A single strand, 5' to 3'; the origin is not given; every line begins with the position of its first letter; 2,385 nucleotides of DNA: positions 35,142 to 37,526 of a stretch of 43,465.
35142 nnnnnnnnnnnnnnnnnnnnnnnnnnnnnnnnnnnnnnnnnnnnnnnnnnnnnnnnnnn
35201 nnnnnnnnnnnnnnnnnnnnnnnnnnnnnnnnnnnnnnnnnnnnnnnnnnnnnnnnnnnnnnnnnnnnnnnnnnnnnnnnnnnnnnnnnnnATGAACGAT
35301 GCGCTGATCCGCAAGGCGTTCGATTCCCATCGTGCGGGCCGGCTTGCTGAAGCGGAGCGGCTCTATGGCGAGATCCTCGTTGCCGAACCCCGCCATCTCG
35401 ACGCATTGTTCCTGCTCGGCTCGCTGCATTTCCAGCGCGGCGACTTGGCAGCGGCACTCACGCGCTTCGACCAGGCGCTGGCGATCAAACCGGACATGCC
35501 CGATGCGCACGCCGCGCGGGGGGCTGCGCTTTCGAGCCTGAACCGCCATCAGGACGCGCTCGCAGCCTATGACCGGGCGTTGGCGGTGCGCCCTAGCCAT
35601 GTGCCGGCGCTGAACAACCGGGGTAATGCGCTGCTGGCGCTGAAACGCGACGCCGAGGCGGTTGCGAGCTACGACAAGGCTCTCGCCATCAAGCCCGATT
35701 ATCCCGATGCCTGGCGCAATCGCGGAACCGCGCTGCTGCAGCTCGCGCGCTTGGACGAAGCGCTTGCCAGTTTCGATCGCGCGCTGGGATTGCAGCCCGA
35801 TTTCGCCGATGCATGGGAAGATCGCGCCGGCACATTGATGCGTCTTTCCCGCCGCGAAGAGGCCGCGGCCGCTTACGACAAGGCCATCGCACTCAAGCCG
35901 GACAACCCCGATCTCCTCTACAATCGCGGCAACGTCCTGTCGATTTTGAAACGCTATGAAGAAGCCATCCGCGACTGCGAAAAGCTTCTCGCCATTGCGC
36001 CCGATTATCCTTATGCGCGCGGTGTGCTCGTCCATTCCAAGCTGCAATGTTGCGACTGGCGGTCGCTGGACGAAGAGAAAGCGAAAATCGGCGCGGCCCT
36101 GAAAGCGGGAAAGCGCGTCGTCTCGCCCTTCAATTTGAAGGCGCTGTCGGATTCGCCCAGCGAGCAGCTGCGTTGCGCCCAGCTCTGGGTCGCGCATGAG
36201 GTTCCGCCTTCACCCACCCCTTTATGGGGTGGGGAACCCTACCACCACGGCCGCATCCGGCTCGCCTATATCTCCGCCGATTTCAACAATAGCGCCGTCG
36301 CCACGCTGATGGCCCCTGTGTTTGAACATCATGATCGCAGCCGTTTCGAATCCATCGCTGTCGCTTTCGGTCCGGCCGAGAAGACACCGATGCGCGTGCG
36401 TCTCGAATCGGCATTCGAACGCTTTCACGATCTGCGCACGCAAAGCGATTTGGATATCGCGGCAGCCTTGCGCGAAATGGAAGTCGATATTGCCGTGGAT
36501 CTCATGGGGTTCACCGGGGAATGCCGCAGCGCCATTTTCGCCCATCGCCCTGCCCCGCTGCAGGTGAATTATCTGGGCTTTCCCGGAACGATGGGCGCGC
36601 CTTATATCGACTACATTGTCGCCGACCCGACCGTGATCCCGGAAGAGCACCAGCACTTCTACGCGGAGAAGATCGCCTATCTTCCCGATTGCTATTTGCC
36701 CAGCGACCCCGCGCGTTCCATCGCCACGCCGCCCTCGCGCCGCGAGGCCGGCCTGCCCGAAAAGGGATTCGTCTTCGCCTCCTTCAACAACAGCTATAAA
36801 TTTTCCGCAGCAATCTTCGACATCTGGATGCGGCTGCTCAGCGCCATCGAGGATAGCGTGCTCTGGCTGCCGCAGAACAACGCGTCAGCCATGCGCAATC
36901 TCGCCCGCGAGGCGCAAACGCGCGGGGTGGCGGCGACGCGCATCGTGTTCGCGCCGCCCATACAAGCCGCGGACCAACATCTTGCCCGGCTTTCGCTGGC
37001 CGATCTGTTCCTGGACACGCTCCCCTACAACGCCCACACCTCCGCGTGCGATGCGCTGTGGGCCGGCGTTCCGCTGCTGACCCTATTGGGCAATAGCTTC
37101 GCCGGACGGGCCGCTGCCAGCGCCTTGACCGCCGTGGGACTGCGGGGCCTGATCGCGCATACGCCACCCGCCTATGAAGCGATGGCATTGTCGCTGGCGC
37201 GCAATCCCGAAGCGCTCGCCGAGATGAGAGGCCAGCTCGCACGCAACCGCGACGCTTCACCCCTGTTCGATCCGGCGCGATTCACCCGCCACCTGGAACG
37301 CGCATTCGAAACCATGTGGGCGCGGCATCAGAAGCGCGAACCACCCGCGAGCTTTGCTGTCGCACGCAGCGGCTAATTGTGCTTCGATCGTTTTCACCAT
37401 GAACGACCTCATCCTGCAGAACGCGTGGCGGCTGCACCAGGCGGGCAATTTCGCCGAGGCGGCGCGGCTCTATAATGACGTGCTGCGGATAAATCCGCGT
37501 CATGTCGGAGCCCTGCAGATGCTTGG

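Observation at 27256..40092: MFS_3 transporter translationally coupled to five tandem TPR-GT41 (O-GlcNAc-transferase-like) paralogs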

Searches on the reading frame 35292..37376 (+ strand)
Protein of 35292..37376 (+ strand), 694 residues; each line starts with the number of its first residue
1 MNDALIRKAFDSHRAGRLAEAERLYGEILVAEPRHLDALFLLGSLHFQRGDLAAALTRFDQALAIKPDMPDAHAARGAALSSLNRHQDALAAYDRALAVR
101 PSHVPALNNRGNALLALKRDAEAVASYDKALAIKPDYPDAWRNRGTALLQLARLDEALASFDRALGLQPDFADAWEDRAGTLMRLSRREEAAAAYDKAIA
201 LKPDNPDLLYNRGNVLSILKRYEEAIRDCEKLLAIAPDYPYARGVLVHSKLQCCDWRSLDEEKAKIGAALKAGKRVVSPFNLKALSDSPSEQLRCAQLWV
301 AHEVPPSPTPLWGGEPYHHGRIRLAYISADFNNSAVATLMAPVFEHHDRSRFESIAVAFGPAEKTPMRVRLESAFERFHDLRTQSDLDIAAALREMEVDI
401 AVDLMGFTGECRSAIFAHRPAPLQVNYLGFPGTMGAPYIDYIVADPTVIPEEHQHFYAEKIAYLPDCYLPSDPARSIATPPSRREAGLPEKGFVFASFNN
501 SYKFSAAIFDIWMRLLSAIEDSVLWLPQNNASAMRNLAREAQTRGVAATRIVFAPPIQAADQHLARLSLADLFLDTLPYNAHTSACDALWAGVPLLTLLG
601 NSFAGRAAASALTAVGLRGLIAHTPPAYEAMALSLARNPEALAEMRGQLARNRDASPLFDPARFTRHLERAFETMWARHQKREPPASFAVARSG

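Call 3: search_protein_families(library=pfam, proteins=[window:35292-37376:+], max_evalue=0.001)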
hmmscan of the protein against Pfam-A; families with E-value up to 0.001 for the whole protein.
window:35292-37376:+ (694 aa): 21 families
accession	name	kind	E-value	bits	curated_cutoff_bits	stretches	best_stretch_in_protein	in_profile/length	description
PF13844.12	Glyco_transf_41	-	1.3e-74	251.9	25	2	482-667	358-542/543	Glycosyl transferase family 41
PF00515.34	TPR_1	-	2.7e-43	144.5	27.8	4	207-239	2-34/34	Tetratricopeptide repeat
PF07719.23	TPR_2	-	2.1e-40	133.9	27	6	206-239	1-34/34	Tetratricopeptide repeat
PF13414.12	TPR_11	-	6.4e-39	131.8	26.8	4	111-151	1-41/42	TPR repeat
PF13432.12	TPR_16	-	7.2e-30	103.5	32.7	4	78-138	5-65/65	Tetratricopeptide repeat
PF13181.12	TPR_8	-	9.4e-30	100.7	25.7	2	207-239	2-34/34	Tetratricopeptide repeat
PF13431.12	TPR_17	-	1.1e-26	91.3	24.4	2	194-226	1-33/34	Tetratricopeptide repeat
PF14559.12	TPR_19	-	2.5e-23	82.6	25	5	15-77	4-66/68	Tetratricopeptide repeat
PF13371.12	TPR_9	-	1.4e-22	79.9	35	4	15-76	8-69/73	Tetratricopeptide repeat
PF13428.12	TPR_14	-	1.4e-19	69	23.5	1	138-179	1-42/44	Tetratricopeptide repeat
PF13424.12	TPR_12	-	5.6e-18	65.4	30.1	2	106-167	5-74/77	Tetratricopeptide repeat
PF23914.1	TPR_CcmH_CycH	-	8.6e-12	45.6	42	1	131-237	43-152/158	Cytochrome c-type biogenesis protein H TPR domain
PF13176.12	TPR_7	-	5.6e-11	42.1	27.9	0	38-71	1-34/36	Tetratricopeptide repeat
PF12895.13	ANAPC3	-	4.7e-09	36.8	27.2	1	20-95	7-81/82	Anaphase-promoting complex, cyclosome, subunit 3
PF13374.12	TPR_10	-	3.1e-08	33.8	27.5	0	106-133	4-31/42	Tetratricopeptide repeat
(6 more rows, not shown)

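Call 48: find_homologous_proteins(query=window:35292-37373:+, max_evalue=1e-50)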
Query window:35292-37373:+ (694 aa): 7284 proteins with E <= 1e-50 among 8000 candidates; the best 120 are listed.
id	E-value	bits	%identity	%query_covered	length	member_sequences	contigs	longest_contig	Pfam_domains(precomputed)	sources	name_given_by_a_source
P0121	0.0e+0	1401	91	100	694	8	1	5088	PF25063.1,PF03704.24,PF13431.13,PF23914.2,PF13414.13,PF13176.13,PF13428.13,PF13844.13,PF13374.13,PF14559.13,PF13371.13,PF00515.35,PF12895.14,PF13424.13,PF21033.5,PF13432.13,PF13181.13,PF07719.24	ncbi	-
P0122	0.0e+0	1346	88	100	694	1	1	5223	PF03704.24,PF13431.13,PF23914.2,PF13414.13,PF13176.13,PF13428.13,PF13844.13,PF13374.13,PF14559.13,PF13371.13,PF00515.35,PF12895.14,PF13424.13,PF13432.13,PF13181.13,PF07719.24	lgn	-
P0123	0.0e+0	1345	87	100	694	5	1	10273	PF03704.24,PF13431.13,PF23914.2,PF13414.13,PF13176.13,PF13428.13,PF13844.13,PF13374.13,PF14559.13,PF13371.13,PF00515.35,PF12895.14,PF13424.13,PF13432.13,PF13181.13,PF07719.24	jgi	jgi:protein O-GlcNAc transferase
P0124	0.0e+0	1344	87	100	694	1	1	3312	PF25063.1,PF03704.24,PF13431.13,PF23914.2,PF13414.13,PF13176.13,PF13428.13,PF13844.13,PF13374.13,PF14559.13,PF13371.13,PF00515.35,PF12895.14,PF13424.13,PF21033.5,PF13432.13,PF13181.13,PF07719.24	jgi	jgi:predicted O-linked N-acetylglucosamine transferase (SPINDLY family)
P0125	0.0e+0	1319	86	100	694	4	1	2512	PF03704.24,PF13431.13,PF23914.2,PF13414.13,PF13176.13,PF13428.13,PF13844.13,PF13374.13,PF14559.13,PF13371.13,PF00515.35,PF12895.14,PF13424.13,PF21033.5,PF13432.13,PF13181.13,PF07719.24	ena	-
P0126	0.0e+0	1313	85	100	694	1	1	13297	PF25063.1,PF03704.24,PF13431.13,PF23914.2,PF13414.13,PF21545.4,PF13176.13,PF13428.13,PF13844.13,PF13374.13,PF14559.13,PF13371.13,PF00515.35,PF12895.14,PF13424.13,PF21033.5,PF13432.13,PF13181.13,PF07719.24,PF13174.13,PF24726.2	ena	-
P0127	0.0e+0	1287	84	100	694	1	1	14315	PF03704.24,PF13431.13,PF23914.2,PF13414.13,PF13176.13,PF13428.13,PF13844.13,PF13374.13,PF14559.13,PF13371.13,PF00515.35,PF12895.14,PF13424.13,PF21033.5,PF13432.13,PF13181.13,PF07719.24,PF13174.13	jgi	jgi:predicted O-linked N-acetylglucosamine transferase (SPINDLY family)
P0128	0.0e+0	1286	86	97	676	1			PF03704.24,PF13431.13,PF23914.2,PF13414.13,PF13176.13,PF13428.13,PF13844.13,PF13374.13,PF14559.13,PF13371.13,PF00515.35,PF12895.14,PF13424.13,PF13432.13,PF13181.13,PF07719.24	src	-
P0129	0.0e+0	1263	82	100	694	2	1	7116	PF03704.24,PF13431.13,PF23914.2,PF13414.13,PF13176.13,PF13428.13,PF13844.13,PF13374.13,PF14559.13,PF13371.13,PF00515.35,PF12895.14,PF13424.13,PF21033.5,PF13432.13,PF13181.13,PF01239.29,PF07719.24,PF13174.13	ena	-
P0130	0.0e+0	1140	75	100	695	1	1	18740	PF03704.24,PF13431.13,PF23914.2,PF13414.13,PF13176.13,PF13428.13,PF13844.13,PF13374.13,PF14559.13,PF13371.13,PF00515.35,PF12895.14,PF13424.13,PF21033.5,PF13432.13,PF13181.13,PF01239.29,PF07719.24,PF13174.13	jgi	jgi:predicted O-linked N-acetylglucosamine transferase (SPINDLY family)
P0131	0.0e+0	1139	48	96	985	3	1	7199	PF03704.24,PF13431.13,PF23914.2,PF13414.13,PF13176.13,PF13428.13,PF13844.13,PF13374.13,PF14559.13,PF24575.2,PF13371.13,PF00515.35,PF12895.14,PF13424.13,PF21033.5,PF13432.13,PF13181.13,PF01239.29,PF07719.24,PF13174.13,PF10373.16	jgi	jgi:predicted O-linked N-acetylglucosamine transferase (SPINDLY family)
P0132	0.0e+0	1134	56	92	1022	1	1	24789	PF03704.24,PF13431.13,PF23914.2,PF13414.13,PF13176.13,PF13428.13,PF13844.13,PF04733.21,PF13374.13,PF14559.13,PF13371.13,PF00515.35,PF12895.14,PF13424.13,PF21033.5,PF13432.13,PF13181.13,PF01239.29,PF07719.24,PF13174.13,PF24726.2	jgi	jgi:protein O-GlcNAc transferase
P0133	0.0e+0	1123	51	97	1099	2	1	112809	PF13431.13,PF23914.2,PF13414.13,PF17420.9,PF13176.13,PF13428.13,PF13844.13,PF13374.13,PF07721.21,PF14559.13,PF24575.2,PF13371.13,PF00515.35,PF13424.13,PF13432.13,PF13181.13,PF12968.14,PF01239.29,PF07719.24,PF13174.13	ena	-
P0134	0.0e+0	1118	72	100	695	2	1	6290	PF03704.24,PF14853.13,PF13431.13,PF23914.2,PF13414.13,PF13176.13,PF13428.13,PF13844.13,PF13374.13,PF14559.13,PF13371.13,PF00515.35,PF12895.14,PF13424.13,PF21033.5,PF13432.13,PF13181.13,PF01239.29,PF07719.24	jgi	jgi:predicted O-linked N-acetylglucosamine transferase (SPINDLY family)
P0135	0.0e+0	1106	73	100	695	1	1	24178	PF25063.1,PF03704.24,PF13431.13,PF23914.2,PF13414.13,PF13176.13,PF13428.13,PF13844.13,PF13374.13,PF14559.13,PF13371.13,PF00515.35,PF12895.14,PF13424.13,PF13432.13,PF13181.13,PF07719.24,PF13174.13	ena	-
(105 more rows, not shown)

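Call 62: predict_structure(alignment_id=A2)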
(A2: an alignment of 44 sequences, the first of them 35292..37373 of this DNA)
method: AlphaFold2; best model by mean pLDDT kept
length: 694 residues; sequences in the alignment: 44
mean_pLDDT: 92.9   pTM: 0.87
mean pLDDT of the five models: 92.9, 92.6, 92.3, 91.1, 89.9
residues with pLDDT >= 90: 580; 70-90: 104; 50-70: 8; < 50: 2
segments of 3 or more residues with pLDDT < 50: none
pLDDT, mean of each block of 10 residues (from residue 1): 80 93 94 93 95 97 96 97 97 98 96 96 98 98 97 95 98 97 94 98 96 95 97 96 95 93 95 93 91 92 92 85 91 77 93 92 85 93 89 96 72 91 87 88 94 92 92 90 94 94 94 97 94 96 97 90 94 92 90 95 91 95 97 97 95 87 94 95 95 68
secondary structure, 60 per line:
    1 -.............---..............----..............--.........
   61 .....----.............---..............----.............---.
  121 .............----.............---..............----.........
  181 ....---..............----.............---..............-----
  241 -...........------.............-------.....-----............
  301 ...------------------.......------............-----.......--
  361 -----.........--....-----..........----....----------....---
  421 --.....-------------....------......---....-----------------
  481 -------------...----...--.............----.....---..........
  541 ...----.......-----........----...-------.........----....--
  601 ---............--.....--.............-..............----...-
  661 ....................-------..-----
elements in order (helices of 4 or more, strands of 3 or more residues): H2-14 H18-31 H36-49 H52-65 H70-82 H86-99 H104-116 H120-133 H138-150 H154-167 H172-184 H188-201 H206-218 H222-235 H242-252 H259-271 H279-283 H289-303 E322-328 H335-346 E352-358 H366-374 E377-380 H386-395 E400-403 H414-417 E423-427 E441-444 H451-456 E460-463 E494-496 H506-518 E523-527 H531-543 E551-554 H560-567 E572-574 H582-590 E595-598 H604-615 H625-637 H639-652 H661-680

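Call 64: fold_search(model_id=the predicted structure, library=pdb)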
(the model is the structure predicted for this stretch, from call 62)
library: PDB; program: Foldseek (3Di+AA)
matches with E <= 10: 1778; with E <= 0.001: 689
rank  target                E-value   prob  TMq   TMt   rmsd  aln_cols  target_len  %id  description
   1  8dth_B                8.4e-40  1.00  0.71  0.71   6.9       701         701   26  Cryo-EM structure of Arabidopsis SPY alternative conformation 2 (released 2023-03-08)
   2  7ntf_B                1.6e-38  1.00  0.76  0.65   6.7       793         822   27  Cryo-EM structure of unliganded O-GlcNAc transferase (released 2021-11-17)
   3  8dtg_A                1.6e-38  1.00  0.70  0.62   7.2       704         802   25  Cryo-EM structure of Arabidopsis SPY alternative conformation 1 (released 2023-03-08)
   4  8dtg_B                3.0e-38  1.00  0.71  0.67   6.9       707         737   25  Cryo-EM structure of Arabidopsis SPY alternative conformation 1 (released 2023-03-08)
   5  8dth_A                3.7e-38  1.00  0.70  0.67   6.7       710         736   26  Cryo-EM structure of Arabidopsis SPY alternative conformation 2 (released 2023-03-08)
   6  5a01_A                6.8e-38  1.00  0.70  0.71   5.7       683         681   28  O-GlcNAc transferase from Drososphila melanogaster (released 2016-04-27)
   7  5bnw_A                8.0e-38  1.00  0.70  0.70   6.2       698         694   28  The active site of O-GlcNAc transferase imposes constraints on substrate sequence (released 2015-08-05)
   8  8fe7_A                9.6e-38  1.00  0.69  0.68   6.7       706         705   28  Crystal structure of human O-GlcNAc transferase (OGT) in complex with an exosite-binding peptide (SMG9) and UDP-GlcNAc (released 2023-08-09)
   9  8fe6_A                1.1e-37  1.00  0.69  0.69   6.4       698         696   28  Crystal structure of human O-GlcNAc transferase (OGT) in complex with an exosite-binding peptide and UDP-GlcNAc (released 2023-08-09)
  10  5npr_A                1.1e-37  1.00  0.70  0.70   5.7       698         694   28  The human O-GlcNAc transferase in complex with a thiol-linked bisubstrate inhibitor (released 2018-05-16)
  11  7yea_A                1.2e-37  1.00  0.75  0.54   7.2       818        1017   26  Human O-GlcNAc transferase Dimer (released 2023-07-12)
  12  7ntf_A                1.2e-37  1.00  0.69  0.53   9.7       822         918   26  Cryo-EM structure of unliganded O-GlcNAc transferase (released 2021-11-17)
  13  2jlb_A                1.5e-37  1.00  0.65  0.81   5.5       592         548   31  Xanthomonas campestris putative OGT (XCC0866), complex with UDP- GlcNAc phosphonate analogue (released 2008-11-25)
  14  7y4i_B                2.1e-37  1.00  0.74  0.64   6.5       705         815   25  Crystal structure of SPINDLY in complex with GDP (released 2022-12-07)
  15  6ibo_A                2.7e-37  1.00  0.71  0.70   5.7       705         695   28  Catalytic deficiency of O-GlcNAc transferase leads to X-linked intellectual disability (released 2019-07-24)
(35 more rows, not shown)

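Call 70: search_protein_families(library=padloc, proteins=[window:35292-37376:+], max_evalue=0.001)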
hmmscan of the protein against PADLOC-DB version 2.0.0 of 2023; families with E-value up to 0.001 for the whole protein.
window:35292-37376:+ (694 aa): 0 families
